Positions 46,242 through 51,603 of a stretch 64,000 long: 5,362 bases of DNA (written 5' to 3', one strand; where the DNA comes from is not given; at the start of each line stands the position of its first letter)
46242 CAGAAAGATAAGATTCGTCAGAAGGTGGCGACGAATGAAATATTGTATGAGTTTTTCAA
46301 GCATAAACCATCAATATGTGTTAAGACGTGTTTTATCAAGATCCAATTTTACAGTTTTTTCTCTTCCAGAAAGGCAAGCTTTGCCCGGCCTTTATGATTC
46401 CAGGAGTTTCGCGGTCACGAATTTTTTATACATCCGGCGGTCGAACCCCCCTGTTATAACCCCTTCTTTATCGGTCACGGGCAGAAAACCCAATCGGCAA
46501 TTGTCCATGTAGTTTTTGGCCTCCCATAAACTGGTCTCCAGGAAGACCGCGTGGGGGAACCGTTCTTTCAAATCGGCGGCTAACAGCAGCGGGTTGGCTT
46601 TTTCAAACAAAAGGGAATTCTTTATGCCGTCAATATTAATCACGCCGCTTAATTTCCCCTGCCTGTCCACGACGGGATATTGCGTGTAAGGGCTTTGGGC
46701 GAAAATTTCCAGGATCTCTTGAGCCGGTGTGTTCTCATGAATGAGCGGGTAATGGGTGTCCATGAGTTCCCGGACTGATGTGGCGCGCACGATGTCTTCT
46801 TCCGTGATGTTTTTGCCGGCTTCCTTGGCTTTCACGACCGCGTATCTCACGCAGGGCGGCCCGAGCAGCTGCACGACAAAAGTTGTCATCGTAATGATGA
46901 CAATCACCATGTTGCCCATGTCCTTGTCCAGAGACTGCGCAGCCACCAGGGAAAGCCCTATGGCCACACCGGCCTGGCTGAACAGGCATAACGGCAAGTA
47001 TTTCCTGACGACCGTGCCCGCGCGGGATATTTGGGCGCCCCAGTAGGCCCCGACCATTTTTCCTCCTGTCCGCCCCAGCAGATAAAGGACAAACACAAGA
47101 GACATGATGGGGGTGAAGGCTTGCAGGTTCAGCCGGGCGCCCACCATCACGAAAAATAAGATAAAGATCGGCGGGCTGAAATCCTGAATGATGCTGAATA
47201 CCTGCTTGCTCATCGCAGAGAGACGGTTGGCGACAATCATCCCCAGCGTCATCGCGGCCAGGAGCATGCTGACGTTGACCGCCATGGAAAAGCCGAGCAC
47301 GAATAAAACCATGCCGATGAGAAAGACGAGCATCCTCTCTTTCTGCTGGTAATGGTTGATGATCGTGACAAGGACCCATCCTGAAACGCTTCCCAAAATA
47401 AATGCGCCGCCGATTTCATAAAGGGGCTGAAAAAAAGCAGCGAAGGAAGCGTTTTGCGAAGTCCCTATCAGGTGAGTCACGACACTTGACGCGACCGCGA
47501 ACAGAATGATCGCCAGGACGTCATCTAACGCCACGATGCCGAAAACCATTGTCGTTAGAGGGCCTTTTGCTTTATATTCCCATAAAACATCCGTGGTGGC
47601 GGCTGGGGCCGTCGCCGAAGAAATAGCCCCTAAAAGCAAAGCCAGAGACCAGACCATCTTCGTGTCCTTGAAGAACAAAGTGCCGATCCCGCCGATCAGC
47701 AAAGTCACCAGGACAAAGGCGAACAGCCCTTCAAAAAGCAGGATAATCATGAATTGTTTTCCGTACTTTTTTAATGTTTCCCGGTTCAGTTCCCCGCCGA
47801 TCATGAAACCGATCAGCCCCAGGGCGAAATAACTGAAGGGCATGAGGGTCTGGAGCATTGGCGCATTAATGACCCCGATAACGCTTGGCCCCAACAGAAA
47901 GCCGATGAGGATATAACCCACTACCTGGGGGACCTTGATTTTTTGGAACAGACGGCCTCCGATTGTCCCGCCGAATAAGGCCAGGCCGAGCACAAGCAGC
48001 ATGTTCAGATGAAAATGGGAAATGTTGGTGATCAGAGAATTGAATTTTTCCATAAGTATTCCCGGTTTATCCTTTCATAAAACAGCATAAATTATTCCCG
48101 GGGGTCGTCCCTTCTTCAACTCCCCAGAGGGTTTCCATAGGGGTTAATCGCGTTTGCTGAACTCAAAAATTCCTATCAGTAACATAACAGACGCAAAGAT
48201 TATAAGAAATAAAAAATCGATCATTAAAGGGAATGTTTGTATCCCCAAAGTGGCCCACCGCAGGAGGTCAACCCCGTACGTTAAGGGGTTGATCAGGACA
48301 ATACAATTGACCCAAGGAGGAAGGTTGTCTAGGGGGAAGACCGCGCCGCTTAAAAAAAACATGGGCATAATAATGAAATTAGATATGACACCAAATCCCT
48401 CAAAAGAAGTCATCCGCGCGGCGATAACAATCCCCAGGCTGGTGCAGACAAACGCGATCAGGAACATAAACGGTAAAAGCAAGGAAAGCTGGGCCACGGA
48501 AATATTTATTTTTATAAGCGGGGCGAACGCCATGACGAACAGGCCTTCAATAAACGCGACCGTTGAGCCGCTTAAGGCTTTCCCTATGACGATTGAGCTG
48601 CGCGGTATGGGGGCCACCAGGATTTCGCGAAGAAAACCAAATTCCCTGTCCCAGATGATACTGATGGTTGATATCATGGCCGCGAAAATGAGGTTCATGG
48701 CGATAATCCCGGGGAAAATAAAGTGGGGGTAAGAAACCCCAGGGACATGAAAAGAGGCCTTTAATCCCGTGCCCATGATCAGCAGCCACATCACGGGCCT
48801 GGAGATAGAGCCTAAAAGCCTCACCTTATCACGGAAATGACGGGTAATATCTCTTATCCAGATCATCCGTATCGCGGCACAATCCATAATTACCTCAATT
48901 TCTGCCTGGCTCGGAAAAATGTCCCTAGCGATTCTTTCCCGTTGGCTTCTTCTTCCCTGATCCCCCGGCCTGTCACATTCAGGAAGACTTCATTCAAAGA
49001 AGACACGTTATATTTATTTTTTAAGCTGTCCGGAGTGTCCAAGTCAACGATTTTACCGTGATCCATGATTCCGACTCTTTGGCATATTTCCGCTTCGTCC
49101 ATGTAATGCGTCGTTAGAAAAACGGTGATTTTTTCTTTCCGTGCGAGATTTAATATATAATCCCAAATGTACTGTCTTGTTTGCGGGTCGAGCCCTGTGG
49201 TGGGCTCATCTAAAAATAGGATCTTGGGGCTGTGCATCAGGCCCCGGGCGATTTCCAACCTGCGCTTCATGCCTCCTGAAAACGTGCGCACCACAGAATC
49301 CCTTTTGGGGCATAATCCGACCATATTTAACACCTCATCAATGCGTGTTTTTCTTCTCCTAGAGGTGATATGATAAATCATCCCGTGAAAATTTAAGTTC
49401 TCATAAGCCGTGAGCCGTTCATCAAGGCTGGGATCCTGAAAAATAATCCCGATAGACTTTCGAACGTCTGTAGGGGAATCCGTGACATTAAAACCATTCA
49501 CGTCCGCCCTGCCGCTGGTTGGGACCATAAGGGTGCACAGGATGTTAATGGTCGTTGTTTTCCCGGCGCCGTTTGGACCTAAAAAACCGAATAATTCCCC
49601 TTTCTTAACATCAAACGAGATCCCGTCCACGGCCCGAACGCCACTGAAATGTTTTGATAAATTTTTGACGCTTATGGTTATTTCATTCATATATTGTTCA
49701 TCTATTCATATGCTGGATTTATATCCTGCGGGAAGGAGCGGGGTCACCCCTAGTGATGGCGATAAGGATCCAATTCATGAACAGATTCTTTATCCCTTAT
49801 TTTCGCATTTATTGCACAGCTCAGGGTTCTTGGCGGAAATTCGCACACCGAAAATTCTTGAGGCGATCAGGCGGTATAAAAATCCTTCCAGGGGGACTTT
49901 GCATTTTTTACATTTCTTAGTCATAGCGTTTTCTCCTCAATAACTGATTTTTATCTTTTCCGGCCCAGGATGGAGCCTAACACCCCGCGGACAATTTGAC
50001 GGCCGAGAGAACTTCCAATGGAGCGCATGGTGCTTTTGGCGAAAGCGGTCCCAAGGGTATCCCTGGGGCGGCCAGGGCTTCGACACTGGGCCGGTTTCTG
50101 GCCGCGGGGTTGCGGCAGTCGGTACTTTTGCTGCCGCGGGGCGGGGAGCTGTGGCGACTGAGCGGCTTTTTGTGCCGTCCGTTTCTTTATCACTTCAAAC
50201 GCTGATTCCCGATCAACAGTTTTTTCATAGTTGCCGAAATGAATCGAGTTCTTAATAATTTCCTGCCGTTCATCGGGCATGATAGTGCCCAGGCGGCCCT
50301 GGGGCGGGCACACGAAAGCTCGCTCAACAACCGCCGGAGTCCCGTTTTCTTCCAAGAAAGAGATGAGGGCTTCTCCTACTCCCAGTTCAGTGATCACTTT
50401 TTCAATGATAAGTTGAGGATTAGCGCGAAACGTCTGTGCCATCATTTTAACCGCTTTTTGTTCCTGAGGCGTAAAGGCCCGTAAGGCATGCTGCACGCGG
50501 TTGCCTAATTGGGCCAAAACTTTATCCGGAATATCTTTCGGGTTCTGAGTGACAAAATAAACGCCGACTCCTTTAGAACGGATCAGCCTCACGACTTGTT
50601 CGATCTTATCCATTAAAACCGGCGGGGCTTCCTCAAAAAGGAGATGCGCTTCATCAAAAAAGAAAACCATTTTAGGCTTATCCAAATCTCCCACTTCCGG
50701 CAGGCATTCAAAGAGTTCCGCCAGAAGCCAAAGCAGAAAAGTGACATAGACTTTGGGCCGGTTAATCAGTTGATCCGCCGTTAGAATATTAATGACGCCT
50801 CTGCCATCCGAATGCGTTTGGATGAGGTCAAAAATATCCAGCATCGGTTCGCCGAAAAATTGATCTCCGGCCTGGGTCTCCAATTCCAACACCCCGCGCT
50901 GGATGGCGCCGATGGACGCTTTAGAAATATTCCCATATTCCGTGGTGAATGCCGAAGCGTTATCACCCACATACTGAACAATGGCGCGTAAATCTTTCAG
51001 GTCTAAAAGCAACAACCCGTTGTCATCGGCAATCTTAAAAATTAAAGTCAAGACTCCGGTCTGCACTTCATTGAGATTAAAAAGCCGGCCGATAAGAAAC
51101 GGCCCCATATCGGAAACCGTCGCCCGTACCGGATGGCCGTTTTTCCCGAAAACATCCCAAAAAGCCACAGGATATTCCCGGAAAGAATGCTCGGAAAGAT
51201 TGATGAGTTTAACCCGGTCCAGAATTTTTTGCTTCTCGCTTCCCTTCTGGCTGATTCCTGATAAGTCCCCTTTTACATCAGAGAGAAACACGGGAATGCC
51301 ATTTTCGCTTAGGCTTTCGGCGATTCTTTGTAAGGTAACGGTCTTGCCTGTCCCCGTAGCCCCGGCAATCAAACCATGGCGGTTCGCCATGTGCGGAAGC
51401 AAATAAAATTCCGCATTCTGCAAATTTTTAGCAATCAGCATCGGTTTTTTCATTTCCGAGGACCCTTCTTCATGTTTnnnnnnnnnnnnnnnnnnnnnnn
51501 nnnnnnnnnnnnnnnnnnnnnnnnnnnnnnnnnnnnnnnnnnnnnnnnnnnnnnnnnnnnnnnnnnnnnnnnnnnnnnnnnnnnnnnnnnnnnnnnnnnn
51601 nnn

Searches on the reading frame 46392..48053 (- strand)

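Call 38: search_protein_families(library=pfam, proteins=[window:46392-48053:-], max_evalue=0.00001)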
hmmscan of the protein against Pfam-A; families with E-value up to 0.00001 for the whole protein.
window:46392-48053:- (553 aa): 2 families
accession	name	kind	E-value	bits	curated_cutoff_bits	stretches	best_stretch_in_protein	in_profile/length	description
PF00999.27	Na_H_Exchanger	-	1.2e-35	123.5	26.2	1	25-394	4-365/375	Sodium/hydrogen exchanger, transmembrane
PF00571.33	CBS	-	2.3e-13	50.7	24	1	427-477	1-51/57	CBS domain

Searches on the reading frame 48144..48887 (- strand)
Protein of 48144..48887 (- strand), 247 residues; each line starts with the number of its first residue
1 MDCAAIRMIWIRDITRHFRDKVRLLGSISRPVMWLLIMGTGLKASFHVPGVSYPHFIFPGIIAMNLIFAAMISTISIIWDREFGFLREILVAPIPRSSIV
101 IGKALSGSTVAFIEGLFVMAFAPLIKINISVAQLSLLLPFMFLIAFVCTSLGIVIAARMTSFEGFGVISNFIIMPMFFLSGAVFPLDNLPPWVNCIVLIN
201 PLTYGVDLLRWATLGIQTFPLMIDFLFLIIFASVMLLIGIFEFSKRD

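Call 38: search_protein_families(library=pfam, proteins=[window:48144-48887:-], max_evalue=0.00001)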
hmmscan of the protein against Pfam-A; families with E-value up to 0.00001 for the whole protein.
window:48144-48887:- (247 aa): 3 families
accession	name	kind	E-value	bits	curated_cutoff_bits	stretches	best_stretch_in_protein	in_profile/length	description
PF01061.29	ABC2_membrane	-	2.9e-36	125.4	26.9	1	6-212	3-209/211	ABC-2 type transporter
PF12698.13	ABC2_membrane_3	-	1.2e-13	51.3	31.6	1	51-241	158-347/347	ABC-2 family transporter protein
PF12679.13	ABC2_membrane_2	-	2.1e-07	30.9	27.2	1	67-247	80-282/283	ABC-2 family transporter protein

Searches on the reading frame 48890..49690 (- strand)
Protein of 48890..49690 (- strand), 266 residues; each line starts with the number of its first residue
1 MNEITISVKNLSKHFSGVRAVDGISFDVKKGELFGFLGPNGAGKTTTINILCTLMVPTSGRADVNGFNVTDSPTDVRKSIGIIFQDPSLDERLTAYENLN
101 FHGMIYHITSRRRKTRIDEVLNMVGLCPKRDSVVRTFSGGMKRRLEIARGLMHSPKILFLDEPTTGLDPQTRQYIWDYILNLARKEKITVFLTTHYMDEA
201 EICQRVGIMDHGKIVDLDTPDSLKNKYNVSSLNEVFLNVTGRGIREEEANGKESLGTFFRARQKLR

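Call 38: search_protein_families(library=pfam, proteins=[window:48890-49690:-], max_evalue=0.00001)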
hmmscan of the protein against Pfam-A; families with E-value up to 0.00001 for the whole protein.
window:48890-49690:- (266 aa): 2 families
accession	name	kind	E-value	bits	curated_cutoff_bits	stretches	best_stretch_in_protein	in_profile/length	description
PF00005.33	ABC_tran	-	6.6e-36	124.4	25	1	22-165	2-137/137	ABC transporter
PF13304.12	AAA_21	-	2.3e-09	38.2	27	0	153-195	257-298/304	AAA domain, putative AbiEii toxin, Type IV TA system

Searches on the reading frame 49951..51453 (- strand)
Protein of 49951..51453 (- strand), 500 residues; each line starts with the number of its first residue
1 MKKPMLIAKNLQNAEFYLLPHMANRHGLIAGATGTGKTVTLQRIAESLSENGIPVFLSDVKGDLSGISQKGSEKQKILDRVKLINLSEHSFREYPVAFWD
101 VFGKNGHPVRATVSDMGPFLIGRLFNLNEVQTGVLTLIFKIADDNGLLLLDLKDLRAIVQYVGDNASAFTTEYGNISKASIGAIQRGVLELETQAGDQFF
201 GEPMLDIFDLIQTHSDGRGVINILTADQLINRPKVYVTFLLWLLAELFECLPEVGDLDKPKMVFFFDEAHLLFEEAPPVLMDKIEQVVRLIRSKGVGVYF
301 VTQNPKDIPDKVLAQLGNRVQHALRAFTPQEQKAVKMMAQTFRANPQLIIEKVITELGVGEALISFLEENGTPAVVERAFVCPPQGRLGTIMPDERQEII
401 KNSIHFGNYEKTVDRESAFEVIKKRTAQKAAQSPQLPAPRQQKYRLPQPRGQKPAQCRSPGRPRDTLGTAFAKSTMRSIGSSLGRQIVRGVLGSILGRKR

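Call 5: search_protein_families(library=ncbifam, proteins=[window:49951-51453:-], max_evalue=0.001)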
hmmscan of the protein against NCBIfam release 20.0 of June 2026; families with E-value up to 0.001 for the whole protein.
window:49951-51453:- (500 aa): 6 families
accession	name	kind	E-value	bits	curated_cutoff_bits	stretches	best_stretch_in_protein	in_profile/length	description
NF053655.1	CedD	equivalog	2.6e-12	46.2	600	1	182-365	347-513/527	DNA-translocating ATPase CedD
NF045975.1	VirB4_plasma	equivalog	1.4e-08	33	590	1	259-307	758-806/894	Mbov_0397 family ICE element conjugal transfer ATPase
TIGR00929.1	VirB4_CagE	subfamily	4.7e-08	31.7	643.1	1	227-311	607-683/792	VirB4 family type IV secretion/conjugal transfer ATPase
NF040937.1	HerA_Thermprot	equivalog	5.4e-08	31.7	800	1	262-377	351-460/487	DNA double-strand break repair helicase HerA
NF041017.1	DNA_import_CedB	equivalog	5.9e-08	31.8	700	1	16-79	267-331/590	DNA import protein CedB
TIGR02746.1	TraC-F-type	equivalog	0.00014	19.9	567.05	0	224-308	606-688/800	type IV secretion system protein TraC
